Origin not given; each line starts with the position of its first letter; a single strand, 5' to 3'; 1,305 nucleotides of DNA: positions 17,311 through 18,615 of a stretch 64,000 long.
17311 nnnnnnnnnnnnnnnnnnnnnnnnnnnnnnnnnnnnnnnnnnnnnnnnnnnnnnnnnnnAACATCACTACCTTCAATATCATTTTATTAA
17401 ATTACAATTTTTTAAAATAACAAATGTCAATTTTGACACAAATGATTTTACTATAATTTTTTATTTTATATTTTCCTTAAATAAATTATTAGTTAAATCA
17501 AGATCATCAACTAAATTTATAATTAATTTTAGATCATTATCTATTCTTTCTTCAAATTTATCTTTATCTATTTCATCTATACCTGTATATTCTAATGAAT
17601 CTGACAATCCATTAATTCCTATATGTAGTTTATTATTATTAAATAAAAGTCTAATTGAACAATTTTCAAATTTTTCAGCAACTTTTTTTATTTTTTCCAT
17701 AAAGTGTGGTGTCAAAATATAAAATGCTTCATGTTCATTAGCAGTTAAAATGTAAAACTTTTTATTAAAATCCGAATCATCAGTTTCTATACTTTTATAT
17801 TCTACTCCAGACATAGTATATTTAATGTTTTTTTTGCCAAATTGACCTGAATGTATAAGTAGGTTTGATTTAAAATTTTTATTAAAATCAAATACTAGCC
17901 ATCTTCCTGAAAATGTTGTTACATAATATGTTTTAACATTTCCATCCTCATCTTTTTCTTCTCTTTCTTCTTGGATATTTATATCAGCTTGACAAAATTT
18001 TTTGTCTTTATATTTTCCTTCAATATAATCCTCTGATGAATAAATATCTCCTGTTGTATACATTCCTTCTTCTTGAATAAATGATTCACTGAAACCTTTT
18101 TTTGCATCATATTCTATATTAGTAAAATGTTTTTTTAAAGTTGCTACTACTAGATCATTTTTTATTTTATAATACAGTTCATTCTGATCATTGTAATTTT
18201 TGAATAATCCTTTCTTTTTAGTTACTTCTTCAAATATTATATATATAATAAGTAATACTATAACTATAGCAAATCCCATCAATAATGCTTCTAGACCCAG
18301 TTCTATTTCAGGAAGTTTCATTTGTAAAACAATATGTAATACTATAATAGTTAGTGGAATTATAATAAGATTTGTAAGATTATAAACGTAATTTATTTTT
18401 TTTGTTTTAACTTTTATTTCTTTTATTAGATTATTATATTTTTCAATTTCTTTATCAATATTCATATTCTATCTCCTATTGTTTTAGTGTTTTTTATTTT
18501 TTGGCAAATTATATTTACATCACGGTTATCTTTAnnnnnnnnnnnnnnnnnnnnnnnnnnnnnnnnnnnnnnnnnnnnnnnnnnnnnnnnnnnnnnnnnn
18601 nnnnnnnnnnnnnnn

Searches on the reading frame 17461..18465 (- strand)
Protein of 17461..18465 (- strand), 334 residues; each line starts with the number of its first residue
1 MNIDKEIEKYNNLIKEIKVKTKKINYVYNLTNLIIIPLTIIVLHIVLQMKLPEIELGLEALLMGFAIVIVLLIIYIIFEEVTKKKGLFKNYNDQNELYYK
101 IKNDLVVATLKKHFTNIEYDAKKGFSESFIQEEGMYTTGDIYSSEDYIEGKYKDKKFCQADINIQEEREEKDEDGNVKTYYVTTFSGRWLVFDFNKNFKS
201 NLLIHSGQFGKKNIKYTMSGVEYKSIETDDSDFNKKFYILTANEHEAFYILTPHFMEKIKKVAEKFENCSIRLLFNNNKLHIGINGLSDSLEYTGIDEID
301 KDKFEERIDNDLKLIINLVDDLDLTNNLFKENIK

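Call 3: search_protein_families(library=pfam, proteins=[window:17461-18465:-], max_evalue=0.1)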
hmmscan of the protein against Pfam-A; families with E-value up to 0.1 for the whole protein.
window:17461-18465:- (334 aa): 3 families
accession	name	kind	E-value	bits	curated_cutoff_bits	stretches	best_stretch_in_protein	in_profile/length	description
PF11335.13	DUF3137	-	5.4e-31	107.8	26.1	1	183-324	1-139/139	Protein of unknown function (DUF3137)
PF05323.17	Pox_A21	-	0.03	15.3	25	1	61-111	6-56/111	Poxvirus A21 Protein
PF10032.14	Pho88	-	0.048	13.4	25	1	30-122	5-90/184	Phosphate transport (Pho88)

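Call 4: search_protein_families(library=ncbifam, proteins=[window:17461-18465:-], max_evalue=0.1)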
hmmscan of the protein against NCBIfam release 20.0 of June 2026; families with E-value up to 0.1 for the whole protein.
window:17461-18465:- (334 aa): 1 family
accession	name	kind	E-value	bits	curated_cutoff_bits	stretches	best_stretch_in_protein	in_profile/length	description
NF047643.1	seleno_TsoY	equivalog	0.012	15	250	1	27-99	100-172/366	selenoprotein TsoY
